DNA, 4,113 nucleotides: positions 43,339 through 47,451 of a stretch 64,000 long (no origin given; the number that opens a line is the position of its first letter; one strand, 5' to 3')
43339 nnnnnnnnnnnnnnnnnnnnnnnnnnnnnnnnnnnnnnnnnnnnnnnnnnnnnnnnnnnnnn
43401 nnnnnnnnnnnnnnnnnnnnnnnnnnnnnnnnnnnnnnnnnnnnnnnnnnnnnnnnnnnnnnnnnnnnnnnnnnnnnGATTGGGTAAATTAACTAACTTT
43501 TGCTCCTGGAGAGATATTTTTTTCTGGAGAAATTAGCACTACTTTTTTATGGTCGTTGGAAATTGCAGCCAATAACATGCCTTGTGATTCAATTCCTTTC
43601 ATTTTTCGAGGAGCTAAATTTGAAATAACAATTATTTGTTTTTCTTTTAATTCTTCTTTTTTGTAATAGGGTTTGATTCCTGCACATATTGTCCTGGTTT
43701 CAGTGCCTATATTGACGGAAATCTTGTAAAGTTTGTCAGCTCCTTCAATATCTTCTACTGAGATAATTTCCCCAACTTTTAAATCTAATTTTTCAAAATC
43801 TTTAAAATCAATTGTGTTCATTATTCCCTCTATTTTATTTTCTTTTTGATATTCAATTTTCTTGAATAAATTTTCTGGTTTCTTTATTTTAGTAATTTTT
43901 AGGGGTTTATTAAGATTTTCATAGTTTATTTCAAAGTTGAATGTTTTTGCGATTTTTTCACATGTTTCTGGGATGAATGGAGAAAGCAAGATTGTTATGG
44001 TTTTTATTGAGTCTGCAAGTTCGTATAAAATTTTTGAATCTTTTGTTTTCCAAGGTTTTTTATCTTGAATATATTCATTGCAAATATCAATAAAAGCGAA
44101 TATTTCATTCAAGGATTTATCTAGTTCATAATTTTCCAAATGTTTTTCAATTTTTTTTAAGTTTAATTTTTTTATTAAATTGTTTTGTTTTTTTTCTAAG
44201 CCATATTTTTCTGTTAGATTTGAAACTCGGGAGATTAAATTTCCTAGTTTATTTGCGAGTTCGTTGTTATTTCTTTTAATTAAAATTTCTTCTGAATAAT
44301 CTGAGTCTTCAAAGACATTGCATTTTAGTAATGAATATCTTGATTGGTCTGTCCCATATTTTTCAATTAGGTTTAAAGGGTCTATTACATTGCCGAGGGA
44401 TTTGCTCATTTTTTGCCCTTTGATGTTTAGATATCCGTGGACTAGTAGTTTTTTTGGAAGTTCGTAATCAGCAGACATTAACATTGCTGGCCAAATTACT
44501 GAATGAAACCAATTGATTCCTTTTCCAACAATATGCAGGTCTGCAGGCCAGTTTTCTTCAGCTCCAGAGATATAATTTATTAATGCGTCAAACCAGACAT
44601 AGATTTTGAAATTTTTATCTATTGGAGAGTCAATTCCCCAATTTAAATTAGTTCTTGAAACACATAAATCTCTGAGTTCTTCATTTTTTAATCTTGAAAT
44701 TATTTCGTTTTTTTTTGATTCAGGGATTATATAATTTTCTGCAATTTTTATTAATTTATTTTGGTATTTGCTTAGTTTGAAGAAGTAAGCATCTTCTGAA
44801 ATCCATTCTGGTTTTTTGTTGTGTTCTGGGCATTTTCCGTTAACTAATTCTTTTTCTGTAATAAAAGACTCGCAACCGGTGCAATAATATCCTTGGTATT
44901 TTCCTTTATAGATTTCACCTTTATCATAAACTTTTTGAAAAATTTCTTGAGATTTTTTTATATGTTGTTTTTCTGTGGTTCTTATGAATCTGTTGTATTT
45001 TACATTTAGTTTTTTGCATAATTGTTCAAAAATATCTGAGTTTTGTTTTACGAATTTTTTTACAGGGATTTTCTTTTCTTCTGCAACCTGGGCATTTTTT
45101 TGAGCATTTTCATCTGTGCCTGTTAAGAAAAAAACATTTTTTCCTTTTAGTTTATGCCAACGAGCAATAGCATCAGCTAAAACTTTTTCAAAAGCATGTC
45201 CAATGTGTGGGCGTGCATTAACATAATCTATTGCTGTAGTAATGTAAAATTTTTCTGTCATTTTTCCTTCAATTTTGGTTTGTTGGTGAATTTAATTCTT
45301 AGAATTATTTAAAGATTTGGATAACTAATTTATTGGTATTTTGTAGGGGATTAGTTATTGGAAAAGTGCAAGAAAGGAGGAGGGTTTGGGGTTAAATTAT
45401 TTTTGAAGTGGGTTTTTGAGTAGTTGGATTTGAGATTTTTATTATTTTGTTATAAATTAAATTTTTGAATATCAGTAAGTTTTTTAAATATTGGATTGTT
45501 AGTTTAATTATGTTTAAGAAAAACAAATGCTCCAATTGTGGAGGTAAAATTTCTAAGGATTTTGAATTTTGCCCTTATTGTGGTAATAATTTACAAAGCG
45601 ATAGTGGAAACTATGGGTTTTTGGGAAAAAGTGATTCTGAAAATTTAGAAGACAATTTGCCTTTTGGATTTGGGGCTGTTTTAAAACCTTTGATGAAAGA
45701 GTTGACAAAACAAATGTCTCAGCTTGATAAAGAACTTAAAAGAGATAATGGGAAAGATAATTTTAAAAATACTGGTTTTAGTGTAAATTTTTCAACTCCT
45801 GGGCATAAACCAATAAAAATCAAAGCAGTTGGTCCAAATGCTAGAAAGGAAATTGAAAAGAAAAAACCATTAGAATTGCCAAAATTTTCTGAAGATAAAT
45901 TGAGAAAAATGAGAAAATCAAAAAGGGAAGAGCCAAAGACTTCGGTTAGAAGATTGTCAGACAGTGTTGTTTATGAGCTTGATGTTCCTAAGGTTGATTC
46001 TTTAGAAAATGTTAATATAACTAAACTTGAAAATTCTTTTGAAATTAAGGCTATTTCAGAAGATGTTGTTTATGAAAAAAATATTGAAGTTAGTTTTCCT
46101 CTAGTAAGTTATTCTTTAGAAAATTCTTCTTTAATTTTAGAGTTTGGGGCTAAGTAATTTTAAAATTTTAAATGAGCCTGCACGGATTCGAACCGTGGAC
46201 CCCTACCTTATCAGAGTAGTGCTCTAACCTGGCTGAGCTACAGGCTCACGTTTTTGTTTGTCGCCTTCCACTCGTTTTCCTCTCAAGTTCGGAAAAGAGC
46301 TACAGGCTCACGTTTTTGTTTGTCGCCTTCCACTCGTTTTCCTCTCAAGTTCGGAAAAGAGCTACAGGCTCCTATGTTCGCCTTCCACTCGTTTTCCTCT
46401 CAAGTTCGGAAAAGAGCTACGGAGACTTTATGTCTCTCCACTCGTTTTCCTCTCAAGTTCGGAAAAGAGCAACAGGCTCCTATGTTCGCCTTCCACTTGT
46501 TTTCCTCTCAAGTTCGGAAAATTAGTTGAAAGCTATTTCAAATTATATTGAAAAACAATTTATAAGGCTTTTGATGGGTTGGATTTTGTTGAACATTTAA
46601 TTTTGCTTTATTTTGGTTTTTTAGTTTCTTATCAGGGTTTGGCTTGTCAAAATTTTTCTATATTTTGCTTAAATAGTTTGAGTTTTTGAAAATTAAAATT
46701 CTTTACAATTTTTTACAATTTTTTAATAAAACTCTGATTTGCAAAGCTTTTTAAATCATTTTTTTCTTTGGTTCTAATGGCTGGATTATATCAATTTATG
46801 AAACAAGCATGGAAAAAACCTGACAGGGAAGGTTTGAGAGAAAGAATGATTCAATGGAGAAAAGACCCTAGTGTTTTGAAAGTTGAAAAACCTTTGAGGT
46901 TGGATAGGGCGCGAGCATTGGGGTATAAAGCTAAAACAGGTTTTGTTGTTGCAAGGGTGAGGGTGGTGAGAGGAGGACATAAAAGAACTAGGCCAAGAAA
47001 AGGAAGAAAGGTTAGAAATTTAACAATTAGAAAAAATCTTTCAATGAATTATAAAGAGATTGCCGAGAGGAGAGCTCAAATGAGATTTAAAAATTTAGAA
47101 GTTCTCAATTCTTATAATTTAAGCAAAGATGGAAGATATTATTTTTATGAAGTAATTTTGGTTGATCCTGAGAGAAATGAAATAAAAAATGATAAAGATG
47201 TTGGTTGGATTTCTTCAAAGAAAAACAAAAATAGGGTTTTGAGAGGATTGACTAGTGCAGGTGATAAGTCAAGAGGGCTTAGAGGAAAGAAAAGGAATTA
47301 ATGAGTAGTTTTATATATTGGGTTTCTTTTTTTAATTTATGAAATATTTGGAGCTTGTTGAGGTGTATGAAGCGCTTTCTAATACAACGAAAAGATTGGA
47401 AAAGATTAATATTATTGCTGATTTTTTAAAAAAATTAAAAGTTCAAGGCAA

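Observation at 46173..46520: Tandem array upstream of tRNA-Ile in which every unit re-copies the first 13 nt of the tRNA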

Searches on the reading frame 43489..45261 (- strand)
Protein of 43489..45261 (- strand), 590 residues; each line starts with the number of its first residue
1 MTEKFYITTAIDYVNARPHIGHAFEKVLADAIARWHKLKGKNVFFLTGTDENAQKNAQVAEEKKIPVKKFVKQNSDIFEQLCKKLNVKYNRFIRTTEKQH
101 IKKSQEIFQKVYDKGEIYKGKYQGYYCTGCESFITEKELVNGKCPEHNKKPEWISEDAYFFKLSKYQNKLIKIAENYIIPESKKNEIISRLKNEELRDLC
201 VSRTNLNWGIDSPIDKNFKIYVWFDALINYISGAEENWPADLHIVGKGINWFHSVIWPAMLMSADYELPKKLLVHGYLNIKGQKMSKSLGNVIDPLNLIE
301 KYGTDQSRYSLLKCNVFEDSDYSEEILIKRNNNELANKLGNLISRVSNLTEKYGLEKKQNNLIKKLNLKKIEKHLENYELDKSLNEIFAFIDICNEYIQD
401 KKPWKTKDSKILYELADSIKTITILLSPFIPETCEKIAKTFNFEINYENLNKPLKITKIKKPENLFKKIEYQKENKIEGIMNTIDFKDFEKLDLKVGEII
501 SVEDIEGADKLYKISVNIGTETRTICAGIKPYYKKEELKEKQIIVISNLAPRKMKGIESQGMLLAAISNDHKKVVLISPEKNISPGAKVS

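Call 7: search_protein_families(library=pfam, proteins=[window:43489-45261:-], max_evalue=0.001)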
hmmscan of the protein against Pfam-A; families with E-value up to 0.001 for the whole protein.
window:43489-45261:- (590 aa): 6 families
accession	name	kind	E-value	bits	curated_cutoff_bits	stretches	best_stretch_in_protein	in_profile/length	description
PF09334.17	tRNA-synt_1g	-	4.6e-92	309.2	20.1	1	6-346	2-390/391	tRNA synthetases class I (M)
PF00133.28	tRNA-synt_1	-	4.1e-37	128.3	22.7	2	3-214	23-245/414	tRNA synthetases class I (I, L, M and V)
PF01588.26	tRNA_bind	-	8.3e-30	103.2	27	1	494-588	1-96/96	Putative tRNA binding domain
PF01406.26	tRNA-synt_1e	-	9.3e-17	61.8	27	2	264-328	233-297/301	tRNA synthetases class I (C) catalytic domain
PF08264.19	Anticodon_1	-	1.4e-12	48.1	25.1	1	368-477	12-119/148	Anticodon-binding domain of tRNA ligase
PF19303.5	Anticodon_3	-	1.2e-09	38.6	23.5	1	358-474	10-140/152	Anticodon binding domain of methionyl tRNA ligase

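Call 18: find_encoding_contigs(protein=window:43489-45261:-, flank=6000, max_places=10)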
Protein window:43489-45261:- (590 aa): 1 contig read that carries it; 1 place shown.
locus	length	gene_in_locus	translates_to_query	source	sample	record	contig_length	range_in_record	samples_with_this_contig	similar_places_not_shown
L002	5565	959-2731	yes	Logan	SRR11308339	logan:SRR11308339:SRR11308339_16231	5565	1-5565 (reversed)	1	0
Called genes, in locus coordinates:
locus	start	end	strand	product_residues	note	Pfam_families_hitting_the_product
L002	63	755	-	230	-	PF13240:Zn_Ribbon_1 (faint), PF13248:Zn_ribbon_3 (weak), PF24460:DUF7575 (weak)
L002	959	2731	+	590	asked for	PF00133:tRNA-synt_1, PF01406:tRNA-synt_1e (weak), PF09334:tRNA-synt_1g, PF00133:tRNA-synt_1, PF01406:tRNA-synt_1e, PF19303:Anticodon_3, PF08264:Anticodon_1, PF01588:tRNA_bind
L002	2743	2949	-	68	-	-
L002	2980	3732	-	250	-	PF00142:Fer4_NifH, PF01656:CbiA, PF02374:ArsA_ATPase (faint), PF06564:CBP_BcsQ, PF10609:ParA, PF13614:AAA_31, PF13500:AAA_26, PF10609:ParA (weak), +1 more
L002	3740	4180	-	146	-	-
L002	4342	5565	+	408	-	?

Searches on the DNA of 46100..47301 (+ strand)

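Call 67: search_rna_families(source=window, start=46100, end=46800, threshold=evalue, max_evalue=5, show_alignments=2)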
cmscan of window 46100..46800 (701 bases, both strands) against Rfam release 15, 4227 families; matches with E-value up to 5: 3.
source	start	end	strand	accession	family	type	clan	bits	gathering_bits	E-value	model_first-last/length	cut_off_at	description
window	46173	46247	-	RF00005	tRNA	Gene; tRNA;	CL00001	68.7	29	7.8e-15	1-71/71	no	tRNA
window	46174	46235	-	RF01684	mascRNA-menRNA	Gene;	-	18.4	42.5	0.59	1-56/56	no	MALAT1-associated small cytoplasmic RNA/MEN beta RNA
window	46536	46611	-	RF02546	LSU_trypano_mito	Gene; rRNA;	CL00112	12.2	60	4.4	196-561/561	no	Trypanosomatid mitochondrial large subunit ribosomal RNA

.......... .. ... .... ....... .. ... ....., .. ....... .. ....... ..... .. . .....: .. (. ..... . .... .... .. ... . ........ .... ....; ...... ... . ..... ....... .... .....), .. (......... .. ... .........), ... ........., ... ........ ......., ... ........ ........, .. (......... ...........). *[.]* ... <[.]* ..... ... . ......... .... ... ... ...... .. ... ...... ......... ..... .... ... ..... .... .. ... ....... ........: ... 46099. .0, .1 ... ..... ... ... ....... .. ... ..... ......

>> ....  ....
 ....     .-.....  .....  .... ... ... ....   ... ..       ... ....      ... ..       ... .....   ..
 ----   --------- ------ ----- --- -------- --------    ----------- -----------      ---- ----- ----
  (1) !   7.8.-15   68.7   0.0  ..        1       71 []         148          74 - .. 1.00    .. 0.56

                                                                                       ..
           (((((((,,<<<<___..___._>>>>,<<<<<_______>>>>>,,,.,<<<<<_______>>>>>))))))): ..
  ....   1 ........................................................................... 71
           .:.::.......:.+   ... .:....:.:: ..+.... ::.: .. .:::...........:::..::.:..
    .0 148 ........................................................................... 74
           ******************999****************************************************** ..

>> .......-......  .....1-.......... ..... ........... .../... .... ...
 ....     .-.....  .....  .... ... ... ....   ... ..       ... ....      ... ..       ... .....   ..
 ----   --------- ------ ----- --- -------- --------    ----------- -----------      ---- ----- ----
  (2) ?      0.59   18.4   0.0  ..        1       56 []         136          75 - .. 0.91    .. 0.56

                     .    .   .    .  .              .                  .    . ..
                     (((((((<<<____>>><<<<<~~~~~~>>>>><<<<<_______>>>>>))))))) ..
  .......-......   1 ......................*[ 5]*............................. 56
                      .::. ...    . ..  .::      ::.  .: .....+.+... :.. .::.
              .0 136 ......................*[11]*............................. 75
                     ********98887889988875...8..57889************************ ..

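Call 89: search_rna_families(sources=[L065, L066, L067, L063, L064], threshold=gathering)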
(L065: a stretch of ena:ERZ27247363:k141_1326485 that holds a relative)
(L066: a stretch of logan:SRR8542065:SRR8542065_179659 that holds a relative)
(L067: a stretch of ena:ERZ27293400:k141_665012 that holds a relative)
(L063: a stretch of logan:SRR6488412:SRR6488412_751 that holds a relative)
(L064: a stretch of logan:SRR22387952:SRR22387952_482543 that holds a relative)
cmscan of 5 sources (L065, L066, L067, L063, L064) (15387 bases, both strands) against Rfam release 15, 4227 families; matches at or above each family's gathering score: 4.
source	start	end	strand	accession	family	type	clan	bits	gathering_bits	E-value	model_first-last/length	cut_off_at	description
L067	209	393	+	RF00005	tRNA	Gene; tRNA;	CL00001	50.6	29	1.6e-08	1-71/71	no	tRNA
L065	1915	2025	+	RF00005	tRNA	Gene; tRNA;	CL00001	49.8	29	2.7e-08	1-71/71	no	tRNA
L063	162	288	+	RF00005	tRNA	Gene; tRNA;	CL00001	49.6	29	3e-08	1-71/71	no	tRNA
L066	1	109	+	RF00005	tRNA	Gene; tRNA;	CL00001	40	29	1.3e-05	3-71/71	5'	tRNA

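Call 96: build_rna_model(alignment_id=A4, structure=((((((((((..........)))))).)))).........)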
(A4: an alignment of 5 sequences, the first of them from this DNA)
Model R1 built from alignment A4 (5 sequences, 40 columns); structure: as given.
model positions 40; base pairs 10; branch points 0; effective number of sequences 5; information 1.299 bits per position. Calibrated on 0.2 Mb of random sequence (short: E-values are rough).
structure used (alignment columns):
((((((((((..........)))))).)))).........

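Call 97: search_with_rna_model(model_id=R1, sources=[window, L003, L004, L005, L007, L010, L012, L018, L062, L063, L064, L065, L067], max_evalue=10, show_alignments=0)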
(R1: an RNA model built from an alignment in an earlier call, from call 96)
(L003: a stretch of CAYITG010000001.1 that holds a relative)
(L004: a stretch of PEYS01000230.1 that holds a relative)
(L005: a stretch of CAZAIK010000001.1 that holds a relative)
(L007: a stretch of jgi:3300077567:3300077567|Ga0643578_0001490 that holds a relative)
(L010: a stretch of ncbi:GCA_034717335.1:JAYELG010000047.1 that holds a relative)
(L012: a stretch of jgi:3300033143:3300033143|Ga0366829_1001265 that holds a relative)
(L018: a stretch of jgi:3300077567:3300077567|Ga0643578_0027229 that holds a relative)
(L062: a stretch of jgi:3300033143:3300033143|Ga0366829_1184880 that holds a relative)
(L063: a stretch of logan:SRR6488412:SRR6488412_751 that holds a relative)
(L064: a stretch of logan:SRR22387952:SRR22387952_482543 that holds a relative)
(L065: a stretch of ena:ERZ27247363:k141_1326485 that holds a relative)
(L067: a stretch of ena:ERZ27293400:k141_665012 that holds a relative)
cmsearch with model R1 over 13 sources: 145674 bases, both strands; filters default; matches with E-value up to 10: 24.
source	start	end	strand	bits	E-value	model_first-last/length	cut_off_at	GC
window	46261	46300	-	69.8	9.7e-17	1-40/40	no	0.5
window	46323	46362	-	69.8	9.7e-17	1-40/40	no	0.5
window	46378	46417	-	69.8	9.7e-17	1-40/40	no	0.5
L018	3030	3069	-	67.5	4.2e-16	1-40/40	no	0.5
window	46431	46470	-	62.3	1.1e-14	1-40/40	no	0.47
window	46486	46525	-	62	1.4e-14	1-40/40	no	0.43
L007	3319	3357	-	59.8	5.3e-14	1-40/40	no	0.51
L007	3374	3412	-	59.8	5.3e-14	1-40/40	no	0.51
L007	3429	3467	-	59.8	5.3e-14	1-40/40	no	0.51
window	46496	46535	+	17.7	0.015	1-40/40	no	0.35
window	8154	8187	+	13.7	0.18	1-40/40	no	0.29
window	43388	43408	+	11.1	0.96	1-40/40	no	0.52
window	36563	36601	+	10.6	1.3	3-29/40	no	0.38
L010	9344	9375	-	10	1.9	1-40/40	no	0.44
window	9341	9371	+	9.7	2.3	1-40/40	no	0.26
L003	10940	10967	+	9.3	3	1-40/40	no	0.43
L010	3255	3279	-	9.1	3.3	1-40/40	no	0.4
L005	4572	4607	-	8.8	4.2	1-40/40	no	0.5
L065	901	945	+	8.7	4.4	1-40/40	no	0.47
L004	2711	2736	+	8.5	5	1-40/40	no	0.65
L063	1095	1114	-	8.4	5.4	5-26/40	no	0.25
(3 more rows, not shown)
